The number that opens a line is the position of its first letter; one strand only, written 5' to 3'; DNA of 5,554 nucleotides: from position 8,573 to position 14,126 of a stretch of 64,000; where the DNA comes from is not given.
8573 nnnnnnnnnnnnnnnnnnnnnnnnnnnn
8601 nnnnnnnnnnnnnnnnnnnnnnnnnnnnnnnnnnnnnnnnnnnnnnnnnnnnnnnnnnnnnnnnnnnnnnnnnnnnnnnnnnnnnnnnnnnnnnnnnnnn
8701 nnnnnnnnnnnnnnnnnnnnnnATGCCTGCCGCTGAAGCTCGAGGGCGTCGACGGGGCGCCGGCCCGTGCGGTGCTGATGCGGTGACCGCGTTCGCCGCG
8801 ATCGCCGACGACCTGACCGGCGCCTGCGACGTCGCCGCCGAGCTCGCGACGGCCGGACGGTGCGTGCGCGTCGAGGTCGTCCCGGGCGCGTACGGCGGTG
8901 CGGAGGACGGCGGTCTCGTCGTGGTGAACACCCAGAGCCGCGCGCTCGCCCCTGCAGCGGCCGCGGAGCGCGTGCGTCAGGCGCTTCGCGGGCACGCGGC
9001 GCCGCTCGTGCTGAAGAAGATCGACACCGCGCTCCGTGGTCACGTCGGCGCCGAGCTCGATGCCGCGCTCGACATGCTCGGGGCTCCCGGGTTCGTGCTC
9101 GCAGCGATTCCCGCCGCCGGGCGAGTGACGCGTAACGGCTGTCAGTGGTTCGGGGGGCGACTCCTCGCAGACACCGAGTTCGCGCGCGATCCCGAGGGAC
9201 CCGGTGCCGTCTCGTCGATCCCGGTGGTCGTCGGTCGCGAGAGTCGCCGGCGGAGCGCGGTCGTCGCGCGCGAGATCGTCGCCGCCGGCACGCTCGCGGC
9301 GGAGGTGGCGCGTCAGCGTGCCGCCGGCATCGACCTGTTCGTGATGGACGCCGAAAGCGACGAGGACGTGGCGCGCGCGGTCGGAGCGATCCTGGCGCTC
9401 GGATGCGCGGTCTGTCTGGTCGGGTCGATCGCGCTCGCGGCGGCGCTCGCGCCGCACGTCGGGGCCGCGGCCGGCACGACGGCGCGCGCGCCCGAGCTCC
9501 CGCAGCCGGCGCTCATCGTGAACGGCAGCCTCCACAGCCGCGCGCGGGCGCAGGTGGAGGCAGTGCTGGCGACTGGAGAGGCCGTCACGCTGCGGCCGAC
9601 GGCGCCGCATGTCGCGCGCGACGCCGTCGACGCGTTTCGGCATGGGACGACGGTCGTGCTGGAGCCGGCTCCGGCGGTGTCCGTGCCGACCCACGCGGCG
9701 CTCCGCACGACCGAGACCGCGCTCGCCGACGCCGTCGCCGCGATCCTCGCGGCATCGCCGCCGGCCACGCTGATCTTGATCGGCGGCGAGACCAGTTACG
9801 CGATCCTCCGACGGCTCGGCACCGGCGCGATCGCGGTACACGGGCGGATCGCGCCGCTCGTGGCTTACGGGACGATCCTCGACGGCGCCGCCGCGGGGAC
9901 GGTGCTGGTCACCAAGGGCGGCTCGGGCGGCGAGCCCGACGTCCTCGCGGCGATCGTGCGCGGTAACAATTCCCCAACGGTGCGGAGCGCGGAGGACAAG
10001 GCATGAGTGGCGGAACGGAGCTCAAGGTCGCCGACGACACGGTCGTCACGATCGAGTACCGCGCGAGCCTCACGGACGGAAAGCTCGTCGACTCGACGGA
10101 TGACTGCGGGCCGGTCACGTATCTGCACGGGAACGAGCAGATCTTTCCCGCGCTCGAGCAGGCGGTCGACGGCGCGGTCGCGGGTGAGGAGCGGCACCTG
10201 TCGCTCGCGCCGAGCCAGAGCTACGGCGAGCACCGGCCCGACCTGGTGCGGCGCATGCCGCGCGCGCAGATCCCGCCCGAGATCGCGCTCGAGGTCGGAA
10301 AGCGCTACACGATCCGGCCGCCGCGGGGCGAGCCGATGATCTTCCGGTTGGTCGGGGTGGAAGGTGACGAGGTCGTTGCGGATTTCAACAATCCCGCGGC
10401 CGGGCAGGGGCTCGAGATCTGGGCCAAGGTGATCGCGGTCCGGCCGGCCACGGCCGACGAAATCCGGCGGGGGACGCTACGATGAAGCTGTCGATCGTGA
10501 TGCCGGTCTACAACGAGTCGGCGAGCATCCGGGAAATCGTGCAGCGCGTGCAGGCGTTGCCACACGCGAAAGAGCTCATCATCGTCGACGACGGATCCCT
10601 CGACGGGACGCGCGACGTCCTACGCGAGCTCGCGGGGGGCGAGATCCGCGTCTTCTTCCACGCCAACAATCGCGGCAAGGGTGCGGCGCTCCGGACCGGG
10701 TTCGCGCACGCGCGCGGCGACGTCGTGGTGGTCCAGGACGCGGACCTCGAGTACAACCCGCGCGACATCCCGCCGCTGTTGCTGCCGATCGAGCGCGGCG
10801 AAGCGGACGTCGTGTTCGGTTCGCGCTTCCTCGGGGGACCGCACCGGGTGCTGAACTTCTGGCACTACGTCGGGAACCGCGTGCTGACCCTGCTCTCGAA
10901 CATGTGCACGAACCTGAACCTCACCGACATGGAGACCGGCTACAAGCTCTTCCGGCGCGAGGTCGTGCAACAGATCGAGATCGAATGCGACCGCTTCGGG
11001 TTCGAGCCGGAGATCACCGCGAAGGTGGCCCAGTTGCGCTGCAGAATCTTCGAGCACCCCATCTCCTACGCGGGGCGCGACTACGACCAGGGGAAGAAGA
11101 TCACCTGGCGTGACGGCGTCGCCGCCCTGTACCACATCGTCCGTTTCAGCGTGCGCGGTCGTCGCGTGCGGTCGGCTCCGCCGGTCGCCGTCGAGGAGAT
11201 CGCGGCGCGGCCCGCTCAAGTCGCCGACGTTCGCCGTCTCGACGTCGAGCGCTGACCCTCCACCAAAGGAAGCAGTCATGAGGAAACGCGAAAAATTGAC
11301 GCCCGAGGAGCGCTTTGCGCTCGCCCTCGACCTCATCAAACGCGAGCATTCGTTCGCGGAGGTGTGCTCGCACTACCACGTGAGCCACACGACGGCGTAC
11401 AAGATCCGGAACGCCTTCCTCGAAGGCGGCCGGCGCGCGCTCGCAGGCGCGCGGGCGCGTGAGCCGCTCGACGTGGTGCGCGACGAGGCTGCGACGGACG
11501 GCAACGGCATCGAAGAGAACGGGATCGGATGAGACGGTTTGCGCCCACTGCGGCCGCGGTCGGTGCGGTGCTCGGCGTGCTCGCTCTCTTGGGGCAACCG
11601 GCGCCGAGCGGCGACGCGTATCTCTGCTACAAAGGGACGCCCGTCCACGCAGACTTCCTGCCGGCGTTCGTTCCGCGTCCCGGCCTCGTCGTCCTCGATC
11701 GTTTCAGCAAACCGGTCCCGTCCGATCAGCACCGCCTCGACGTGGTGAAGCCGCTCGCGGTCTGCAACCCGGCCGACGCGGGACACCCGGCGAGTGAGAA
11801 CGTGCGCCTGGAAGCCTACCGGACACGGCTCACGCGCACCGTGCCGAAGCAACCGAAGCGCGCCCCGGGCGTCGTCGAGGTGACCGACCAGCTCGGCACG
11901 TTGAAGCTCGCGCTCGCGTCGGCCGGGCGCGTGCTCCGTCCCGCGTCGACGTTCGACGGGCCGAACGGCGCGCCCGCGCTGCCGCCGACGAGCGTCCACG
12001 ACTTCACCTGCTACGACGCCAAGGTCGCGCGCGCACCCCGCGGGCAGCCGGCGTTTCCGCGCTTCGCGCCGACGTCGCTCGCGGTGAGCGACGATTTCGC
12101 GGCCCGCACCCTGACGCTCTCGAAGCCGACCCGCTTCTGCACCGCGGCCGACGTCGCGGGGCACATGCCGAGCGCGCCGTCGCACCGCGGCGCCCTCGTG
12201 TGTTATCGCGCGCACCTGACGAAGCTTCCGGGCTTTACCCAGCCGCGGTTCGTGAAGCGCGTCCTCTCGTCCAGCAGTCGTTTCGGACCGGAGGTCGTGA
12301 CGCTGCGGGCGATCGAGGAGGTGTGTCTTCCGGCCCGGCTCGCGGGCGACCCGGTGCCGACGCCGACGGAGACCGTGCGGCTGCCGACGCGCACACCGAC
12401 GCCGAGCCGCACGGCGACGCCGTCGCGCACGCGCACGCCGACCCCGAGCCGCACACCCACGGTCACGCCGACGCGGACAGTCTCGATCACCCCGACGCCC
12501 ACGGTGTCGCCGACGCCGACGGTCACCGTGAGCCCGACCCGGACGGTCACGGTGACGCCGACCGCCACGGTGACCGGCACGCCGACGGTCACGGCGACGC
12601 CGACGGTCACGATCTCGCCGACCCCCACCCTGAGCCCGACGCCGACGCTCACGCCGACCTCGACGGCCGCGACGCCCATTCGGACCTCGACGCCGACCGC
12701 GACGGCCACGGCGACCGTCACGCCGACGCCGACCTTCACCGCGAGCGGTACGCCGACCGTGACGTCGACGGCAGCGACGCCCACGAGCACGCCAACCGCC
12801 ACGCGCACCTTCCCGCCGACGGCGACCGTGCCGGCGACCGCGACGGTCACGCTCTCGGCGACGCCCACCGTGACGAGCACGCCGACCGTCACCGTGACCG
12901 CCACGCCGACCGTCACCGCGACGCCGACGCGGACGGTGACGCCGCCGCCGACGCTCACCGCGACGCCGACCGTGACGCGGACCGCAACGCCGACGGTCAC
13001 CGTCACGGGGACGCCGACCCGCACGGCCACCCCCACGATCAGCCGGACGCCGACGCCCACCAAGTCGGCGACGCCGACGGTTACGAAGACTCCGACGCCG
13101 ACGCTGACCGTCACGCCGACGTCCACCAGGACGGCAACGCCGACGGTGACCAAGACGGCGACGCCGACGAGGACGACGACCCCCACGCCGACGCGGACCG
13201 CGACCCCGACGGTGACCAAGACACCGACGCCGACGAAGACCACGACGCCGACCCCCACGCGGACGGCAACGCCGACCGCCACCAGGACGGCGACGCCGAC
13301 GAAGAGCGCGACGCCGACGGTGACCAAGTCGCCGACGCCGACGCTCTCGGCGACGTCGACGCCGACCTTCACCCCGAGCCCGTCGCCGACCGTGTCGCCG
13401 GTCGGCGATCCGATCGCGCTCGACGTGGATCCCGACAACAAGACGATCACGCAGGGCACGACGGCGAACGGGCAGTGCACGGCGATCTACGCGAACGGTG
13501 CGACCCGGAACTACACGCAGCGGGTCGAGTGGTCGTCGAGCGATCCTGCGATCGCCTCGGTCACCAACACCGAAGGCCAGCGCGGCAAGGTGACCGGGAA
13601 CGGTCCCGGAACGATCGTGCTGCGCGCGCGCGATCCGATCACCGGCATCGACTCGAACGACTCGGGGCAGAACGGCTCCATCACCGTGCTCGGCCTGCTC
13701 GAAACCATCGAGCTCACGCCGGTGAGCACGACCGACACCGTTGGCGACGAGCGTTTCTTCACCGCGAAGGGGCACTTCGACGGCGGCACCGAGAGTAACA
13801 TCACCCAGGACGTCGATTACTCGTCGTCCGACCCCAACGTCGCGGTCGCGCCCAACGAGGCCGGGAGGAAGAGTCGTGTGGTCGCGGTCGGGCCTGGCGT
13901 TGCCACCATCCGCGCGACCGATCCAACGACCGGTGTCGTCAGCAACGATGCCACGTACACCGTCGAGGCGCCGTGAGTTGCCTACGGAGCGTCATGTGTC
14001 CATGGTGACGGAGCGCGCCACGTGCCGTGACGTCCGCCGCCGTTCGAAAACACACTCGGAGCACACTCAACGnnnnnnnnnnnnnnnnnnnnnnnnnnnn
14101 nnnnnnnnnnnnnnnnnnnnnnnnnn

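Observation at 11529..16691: Two paralogous secreted proteins share a tandem-duplicated ~115-aa cysteine-containing N-terminal module that I cannot assign to a known domain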

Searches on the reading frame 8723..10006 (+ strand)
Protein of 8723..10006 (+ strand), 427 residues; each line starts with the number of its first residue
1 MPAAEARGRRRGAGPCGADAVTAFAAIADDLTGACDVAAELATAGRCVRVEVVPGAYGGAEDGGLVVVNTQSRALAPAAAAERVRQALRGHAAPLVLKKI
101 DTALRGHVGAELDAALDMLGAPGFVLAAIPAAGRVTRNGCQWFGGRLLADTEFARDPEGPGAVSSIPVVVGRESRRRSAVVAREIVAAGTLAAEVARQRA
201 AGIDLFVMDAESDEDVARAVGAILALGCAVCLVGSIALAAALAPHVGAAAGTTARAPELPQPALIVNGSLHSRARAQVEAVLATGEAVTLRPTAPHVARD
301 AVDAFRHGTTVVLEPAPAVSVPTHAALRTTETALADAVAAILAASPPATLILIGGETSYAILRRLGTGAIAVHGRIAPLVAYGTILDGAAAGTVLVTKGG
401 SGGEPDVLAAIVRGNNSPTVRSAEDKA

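Call 20: search_protein_families(library=pfam, proteins=[window:8723-10006:+], max_evalue=0.001)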
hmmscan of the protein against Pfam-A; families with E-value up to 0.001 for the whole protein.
window:8723-10006:+ (427 aa): 2 families
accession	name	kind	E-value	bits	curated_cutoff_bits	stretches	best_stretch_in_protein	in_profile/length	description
PF07005.16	SBD_N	-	2e-42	146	25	1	25-242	2-230/230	Sugar-binding N-terminal domain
PF17042.10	NBD_C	-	5.8e-12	46.9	28.3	1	264-408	1-168/168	Nucleotide-binding C-terminal domain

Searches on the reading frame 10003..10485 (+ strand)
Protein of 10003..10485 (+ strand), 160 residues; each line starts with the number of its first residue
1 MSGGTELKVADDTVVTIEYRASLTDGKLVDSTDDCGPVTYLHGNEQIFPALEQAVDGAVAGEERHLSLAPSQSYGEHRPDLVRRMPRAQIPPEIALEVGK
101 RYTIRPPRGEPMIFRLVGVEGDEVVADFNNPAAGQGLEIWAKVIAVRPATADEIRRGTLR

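Call 20: search_protein_families(library=pfam, proteins=[window:10003-10485:+], max_evalue=0.001)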
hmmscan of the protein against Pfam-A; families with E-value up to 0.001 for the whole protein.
window:10003-10485:+ (160 aa): 1 family
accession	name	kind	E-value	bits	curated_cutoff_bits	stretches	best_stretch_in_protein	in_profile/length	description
PF00254.34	FKBP_C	-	1.9e-10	41.3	21.1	1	9-79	5-76/94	FKBP-type peptidyl-prolyl cis-trans isomerase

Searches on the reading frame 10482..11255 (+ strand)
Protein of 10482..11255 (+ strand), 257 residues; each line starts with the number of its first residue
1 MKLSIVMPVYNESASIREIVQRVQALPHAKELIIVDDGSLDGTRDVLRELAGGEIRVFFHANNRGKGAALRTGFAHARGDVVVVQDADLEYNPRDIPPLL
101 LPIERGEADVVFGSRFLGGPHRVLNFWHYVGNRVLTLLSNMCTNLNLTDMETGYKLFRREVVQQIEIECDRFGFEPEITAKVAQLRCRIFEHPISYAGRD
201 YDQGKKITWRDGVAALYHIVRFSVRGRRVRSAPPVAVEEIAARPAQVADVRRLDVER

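Call 20: search_protein_families(library=pfam, proteins=[window:10482-11255:+], max_evalue=0.001)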
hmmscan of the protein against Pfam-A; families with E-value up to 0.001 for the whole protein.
window:10482-11255:+ (257 aa): 4 families
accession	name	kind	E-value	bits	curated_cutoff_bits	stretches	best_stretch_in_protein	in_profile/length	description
PF00535.33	Glycos_transf_2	-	1.7e-39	135.9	23.3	1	4-165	1-167/168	Glycosyl transferase family 2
PF13641.12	Glyco_tranf_2_3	-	3.9e-08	34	27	1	3-177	3-176/230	Glycosyltransferase like family 2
PF10111.15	Glyco_tranf_2_2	-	2.1e-05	24.6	27.3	1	4-88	1-91/276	Glycosyltransferase like family 2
PF13704.12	Glyco_tranf_2_4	-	0.00088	20.2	27.5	0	11-88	2-81/98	Glycosyl transferase family 2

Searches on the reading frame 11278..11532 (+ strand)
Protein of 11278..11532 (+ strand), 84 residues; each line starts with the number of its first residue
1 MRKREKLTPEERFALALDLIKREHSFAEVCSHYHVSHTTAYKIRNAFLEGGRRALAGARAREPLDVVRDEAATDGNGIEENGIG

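Call 20: search_protein_families(library=pfam, proteins=[window:11278-11532:+], max_evalue=0.001)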
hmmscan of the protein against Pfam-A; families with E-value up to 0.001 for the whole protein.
window:11278-11532:+ (84 aa): 3 families
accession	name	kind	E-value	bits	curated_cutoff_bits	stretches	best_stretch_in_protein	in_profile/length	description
PF13384.12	HTH_23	-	2.6e-06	27.5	24.6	1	14-55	9-49/50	Homeodomain-like domain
PF13518.12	HTH_28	-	2.4e-05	24.8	25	1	14-59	4-48/52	Helix-turn-helix domain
PF13551.12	HTH_29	-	0.00066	20.2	28.1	1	14-63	2-53/64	Winged helix-turn helix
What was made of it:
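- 11278..11532 (+): Small HTH protein (84 aa, HTH_23/HTH_28). Its stop codon overlaps the ATG of gene A (ATGA), so the two are probably co-transcribed and translationally coupled. Pfam hit in call 20.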

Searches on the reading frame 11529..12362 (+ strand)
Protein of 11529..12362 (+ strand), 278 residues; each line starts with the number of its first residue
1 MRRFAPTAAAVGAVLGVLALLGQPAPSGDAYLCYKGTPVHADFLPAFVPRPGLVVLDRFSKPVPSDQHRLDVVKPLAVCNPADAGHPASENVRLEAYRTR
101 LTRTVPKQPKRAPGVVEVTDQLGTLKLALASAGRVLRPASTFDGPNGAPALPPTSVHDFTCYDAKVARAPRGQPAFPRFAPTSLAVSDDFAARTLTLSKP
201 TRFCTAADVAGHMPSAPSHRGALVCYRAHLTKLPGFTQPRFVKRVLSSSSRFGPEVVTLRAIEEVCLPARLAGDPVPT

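Call 7: search_protein_families(library=pfam, proteins=[window:11529-12362:+], max_evalue=10)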
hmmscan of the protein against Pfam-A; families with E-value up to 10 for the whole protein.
seq(278 aa): 1 family
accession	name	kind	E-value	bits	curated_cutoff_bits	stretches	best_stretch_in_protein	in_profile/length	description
PF24247.1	DUF7450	-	0.011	16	27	1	108-229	11-121/151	Repeat of unknown function (DUF7450)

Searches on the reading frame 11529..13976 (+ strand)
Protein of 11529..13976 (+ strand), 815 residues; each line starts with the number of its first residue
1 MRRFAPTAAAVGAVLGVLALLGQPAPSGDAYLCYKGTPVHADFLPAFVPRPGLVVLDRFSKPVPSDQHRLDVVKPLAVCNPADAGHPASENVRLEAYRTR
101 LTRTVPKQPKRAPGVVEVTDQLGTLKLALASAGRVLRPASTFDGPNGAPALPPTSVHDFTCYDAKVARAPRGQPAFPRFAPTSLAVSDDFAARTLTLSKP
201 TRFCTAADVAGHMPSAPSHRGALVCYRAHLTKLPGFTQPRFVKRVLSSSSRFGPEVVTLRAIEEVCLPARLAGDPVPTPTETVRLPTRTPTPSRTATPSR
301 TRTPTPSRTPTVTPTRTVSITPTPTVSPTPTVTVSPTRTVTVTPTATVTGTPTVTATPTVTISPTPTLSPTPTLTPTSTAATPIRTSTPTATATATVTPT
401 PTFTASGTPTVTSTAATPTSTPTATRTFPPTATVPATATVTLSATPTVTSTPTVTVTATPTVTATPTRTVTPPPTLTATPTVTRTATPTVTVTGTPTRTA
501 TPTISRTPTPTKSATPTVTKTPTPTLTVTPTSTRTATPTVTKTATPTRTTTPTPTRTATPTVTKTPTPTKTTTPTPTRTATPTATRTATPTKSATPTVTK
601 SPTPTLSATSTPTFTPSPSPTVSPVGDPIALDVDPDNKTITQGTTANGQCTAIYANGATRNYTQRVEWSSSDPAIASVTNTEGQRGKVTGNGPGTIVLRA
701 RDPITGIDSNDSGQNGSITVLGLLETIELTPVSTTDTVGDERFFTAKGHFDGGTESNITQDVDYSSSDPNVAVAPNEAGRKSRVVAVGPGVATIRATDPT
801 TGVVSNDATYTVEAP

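Call 3: search_protein_families(library=pfam, proteins=[window:11529-13976:+], max_evalue=1)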
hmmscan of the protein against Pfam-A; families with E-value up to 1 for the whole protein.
window:11529-13976:+ (815 aa): 2 families
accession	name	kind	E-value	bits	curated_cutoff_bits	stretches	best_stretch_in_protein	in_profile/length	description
PF02368.24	Big_2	-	8.8e-06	26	22.8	2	632-695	6-61/79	Bacterial Ig-like domain (group 2)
PF21764.3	Invasin_D4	-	0.12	13.3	27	1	752-793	31-69/88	Invasin, domain 4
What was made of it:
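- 13425..13973 (+): A C-terminal region with two Big_2 domains (aa 633-815). The protein ends ...YTVEAP with no recognisable anchor signal. Pfam Big_2, 2 stretches, 26 bits against a threshold of 22.8 (call 3).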

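Call 4: search_protein_families(library=ncbifam, proteins=[window:11529-13976:+], max_evalue=1)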
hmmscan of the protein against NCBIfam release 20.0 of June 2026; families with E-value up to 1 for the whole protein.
window:11529-13976:+ (815 aa): 0 families
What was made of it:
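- Tried and rejected: NCBIfam scan of A and B: nothing relevant (call 4).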
